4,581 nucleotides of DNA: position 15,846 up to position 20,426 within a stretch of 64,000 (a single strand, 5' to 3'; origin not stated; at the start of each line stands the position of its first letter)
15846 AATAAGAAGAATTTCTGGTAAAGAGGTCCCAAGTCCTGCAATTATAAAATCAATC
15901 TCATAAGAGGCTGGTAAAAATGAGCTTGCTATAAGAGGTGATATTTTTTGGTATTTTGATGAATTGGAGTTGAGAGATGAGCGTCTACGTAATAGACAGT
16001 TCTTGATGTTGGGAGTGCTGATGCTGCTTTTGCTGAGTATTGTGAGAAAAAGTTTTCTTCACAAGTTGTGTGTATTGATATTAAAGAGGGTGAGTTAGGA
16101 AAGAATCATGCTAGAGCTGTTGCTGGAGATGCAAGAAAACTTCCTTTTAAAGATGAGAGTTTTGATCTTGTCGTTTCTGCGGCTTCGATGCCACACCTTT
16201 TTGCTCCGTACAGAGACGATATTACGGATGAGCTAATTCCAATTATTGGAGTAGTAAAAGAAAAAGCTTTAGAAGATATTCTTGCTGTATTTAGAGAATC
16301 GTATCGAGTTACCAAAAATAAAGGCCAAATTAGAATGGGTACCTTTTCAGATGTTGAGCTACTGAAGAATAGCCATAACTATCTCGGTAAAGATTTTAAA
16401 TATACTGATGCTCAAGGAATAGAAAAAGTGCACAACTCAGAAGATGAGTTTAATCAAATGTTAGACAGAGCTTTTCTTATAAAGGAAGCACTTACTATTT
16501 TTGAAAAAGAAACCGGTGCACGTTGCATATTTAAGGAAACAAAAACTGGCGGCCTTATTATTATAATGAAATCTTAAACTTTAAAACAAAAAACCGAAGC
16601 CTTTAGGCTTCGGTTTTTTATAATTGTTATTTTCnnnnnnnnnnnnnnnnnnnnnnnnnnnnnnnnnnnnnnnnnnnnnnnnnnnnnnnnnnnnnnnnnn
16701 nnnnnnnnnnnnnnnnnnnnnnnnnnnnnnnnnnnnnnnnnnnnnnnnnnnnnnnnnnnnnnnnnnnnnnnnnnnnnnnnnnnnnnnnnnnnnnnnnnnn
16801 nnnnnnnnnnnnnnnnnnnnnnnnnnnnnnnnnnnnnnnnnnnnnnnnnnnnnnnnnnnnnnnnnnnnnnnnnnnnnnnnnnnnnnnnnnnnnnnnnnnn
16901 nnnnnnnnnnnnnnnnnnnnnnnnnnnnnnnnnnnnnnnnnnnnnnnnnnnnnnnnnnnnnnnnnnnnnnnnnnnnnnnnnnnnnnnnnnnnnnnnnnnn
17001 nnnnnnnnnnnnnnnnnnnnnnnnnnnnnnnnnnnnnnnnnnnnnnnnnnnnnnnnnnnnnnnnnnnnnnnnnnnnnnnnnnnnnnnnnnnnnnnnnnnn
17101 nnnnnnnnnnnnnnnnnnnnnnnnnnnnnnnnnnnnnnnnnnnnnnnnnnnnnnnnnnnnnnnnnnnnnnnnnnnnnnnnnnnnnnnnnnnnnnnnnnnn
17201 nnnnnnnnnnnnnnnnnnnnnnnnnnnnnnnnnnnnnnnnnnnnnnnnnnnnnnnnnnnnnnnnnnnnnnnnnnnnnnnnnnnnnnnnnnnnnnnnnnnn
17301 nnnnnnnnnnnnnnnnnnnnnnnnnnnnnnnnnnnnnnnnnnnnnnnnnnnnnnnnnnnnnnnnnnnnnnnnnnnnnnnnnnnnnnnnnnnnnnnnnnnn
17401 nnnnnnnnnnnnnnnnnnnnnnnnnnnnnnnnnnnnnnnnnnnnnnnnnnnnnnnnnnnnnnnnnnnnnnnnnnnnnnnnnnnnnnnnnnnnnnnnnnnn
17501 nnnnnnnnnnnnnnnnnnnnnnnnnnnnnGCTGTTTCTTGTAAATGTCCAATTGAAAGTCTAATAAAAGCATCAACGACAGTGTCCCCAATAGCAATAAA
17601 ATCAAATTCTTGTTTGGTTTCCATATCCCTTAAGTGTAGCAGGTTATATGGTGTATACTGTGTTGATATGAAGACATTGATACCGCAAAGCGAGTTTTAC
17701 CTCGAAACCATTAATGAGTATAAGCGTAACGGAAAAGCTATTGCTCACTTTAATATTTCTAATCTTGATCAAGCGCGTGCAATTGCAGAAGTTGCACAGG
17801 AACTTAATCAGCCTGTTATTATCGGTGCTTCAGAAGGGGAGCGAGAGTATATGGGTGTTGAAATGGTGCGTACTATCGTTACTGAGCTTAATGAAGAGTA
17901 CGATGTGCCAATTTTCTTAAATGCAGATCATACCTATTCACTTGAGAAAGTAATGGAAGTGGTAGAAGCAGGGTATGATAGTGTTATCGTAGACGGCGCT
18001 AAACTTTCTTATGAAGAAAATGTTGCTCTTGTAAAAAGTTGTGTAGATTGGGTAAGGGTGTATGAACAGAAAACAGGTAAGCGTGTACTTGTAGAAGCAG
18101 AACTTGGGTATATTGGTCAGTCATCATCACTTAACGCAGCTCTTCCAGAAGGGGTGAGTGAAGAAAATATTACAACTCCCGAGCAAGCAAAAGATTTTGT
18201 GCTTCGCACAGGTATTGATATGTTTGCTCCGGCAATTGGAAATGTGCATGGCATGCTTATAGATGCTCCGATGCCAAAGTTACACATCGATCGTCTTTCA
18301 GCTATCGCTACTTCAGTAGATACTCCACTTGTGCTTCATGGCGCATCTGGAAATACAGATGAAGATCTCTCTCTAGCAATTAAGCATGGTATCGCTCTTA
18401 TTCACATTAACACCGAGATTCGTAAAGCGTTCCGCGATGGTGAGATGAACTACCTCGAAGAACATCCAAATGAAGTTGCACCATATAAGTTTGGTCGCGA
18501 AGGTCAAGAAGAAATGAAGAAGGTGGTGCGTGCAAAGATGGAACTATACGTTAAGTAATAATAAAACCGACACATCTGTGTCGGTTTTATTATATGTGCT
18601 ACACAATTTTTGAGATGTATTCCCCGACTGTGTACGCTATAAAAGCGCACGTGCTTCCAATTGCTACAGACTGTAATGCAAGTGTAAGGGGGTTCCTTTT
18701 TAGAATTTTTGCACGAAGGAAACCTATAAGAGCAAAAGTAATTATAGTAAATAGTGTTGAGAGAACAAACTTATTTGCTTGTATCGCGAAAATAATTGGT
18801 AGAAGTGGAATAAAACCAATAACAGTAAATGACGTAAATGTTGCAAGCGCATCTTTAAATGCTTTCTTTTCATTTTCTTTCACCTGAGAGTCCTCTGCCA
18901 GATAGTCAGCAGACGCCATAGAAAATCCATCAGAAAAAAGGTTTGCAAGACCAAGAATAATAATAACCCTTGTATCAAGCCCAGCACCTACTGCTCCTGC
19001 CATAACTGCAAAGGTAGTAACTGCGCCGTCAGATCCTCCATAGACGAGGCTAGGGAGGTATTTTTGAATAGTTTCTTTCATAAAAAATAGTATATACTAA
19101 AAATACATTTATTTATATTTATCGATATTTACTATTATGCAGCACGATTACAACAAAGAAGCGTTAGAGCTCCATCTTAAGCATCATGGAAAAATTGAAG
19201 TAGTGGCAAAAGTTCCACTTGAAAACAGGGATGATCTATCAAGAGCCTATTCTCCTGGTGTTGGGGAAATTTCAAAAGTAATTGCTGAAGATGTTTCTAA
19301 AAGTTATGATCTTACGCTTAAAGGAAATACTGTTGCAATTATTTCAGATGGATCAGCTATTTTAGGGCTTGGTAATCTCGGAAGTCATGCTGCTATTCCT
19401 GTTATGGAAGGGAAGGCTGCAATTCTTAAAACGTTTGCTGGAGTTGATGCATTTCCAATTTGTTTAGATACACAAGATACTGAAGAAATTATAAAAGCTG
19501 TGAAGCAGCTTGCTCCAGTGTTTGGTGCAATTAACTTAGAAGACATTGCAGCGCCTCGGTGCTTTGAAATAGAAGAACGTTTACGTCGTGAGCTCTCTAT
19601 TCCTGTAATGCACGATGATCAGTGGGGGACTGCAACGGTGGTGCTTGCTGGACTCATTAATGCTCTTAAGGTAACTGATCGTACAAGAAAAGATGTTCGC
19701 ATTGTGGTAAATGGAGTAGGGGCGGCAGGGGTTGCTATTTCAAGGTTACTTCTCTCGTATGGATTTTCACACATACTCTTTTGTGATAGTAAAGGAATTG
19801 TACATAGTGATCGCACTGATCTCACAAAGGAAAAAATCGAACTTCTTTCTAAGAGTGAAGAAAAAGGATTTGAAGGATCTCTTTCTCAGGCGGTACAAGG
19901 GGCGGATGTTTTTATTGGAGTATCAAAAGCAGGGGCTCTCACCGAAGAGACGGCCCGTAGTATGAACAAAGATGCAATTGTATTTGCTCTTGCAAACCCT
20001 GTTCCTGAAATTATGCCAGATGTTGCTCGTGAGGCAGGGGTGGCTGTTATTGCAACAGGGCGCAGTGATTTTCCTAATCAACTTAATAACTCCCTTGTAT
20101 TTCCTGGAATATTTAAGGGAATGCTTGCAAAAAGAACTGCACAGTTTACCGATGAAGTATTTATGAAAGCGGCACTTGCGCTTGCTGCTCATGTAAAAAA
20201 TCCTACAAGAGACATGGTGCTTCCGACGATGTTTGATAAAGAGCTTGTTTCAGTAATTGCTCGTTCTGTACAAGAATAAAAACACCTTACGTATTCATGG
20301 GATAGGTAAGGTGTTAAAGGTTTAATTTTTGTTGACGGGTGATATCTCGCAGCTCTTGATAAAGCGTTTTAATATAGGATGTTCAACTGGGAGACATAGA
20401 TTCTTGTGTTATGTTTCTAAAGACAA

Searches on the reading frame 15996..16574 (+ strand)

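Call 63: search_protein_families(library=pfam, proteins=[window:15996-16574:+], max_evalue=0.0001)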
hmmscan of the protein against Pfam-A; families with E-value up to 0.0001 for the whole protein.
window:15996-16574:+ (193 aa): 4 families
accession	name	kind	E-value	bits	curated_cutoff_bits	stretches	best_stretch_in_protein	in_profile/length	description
PF08241.18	Methyltransf_11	-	4.4e-14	53.3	21.2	1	3-111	1-92/95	Methyltransferase domain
PF13649.12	Methyltransf_25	-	2.3e-11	44.7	27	1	2-79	1-88/97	Methyltransferase domain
PF13847.12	Methyltransf_31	-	1.5e-06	28.4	27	1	1-128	6-120/145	Methyltransferase domain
PF01209.24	Ubie_methyltran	-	8.9e-05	22.4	20.1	0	24-59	75-120/233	ubiE/COQ5 methyltransferase family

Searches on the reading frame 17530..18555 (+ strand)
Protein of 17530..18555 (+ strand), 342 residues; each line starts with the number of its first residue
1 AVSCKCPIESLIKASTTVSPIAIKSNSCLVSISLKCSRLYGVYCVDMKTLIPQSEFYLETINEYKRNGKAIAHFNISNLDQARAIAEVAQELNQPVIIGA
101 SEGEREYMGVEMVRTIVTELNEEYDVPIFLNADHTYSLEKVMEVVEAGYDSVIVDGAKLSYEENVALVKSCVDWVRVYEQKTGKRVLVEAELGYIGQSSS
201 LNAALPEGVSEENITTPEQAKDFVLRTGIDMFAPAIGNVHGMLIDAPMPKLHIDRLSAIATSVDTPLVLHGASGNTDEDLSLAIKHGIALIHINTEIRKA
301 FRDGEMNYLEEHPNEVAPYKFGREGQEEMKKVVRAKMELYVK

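Call 64: search_protein_families(library=pfam, proteins=[window:17530-18555:+], max_evalue=0.0001)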
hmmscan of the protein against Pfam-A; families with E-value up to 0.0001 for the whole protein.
window:17530-18555:+ (342 aa): 1 family
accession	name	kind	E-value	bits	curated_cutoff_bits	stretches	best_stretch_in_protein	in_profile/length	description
PF01116.26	F_bP_aldolase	-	1.1e-72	245.4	25.5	1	59-339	5-271/277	Fructose-bisphosphate aldolase class-II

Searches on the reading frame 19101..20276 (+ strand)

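Call 64: search_protein_families(library=pfam, proteins=[window:19101-20276:+], max_evalue=0.0001)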
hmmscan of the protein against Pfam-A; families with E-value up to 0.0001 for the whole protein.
window:19101-20276:+ (392 aa): 2 families
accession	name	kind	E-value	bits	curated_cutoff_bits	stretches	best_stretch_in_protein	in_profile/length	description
PF00390.24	malic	-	1.2e-28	100.6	23.1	1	30-162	2-182/182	Malic enzyme, N-terminal domain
PF03949.21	Malic_M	-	3.9e-25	89.1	23.5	1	176-384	3-246/258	Malic enzyme, NAD binding domain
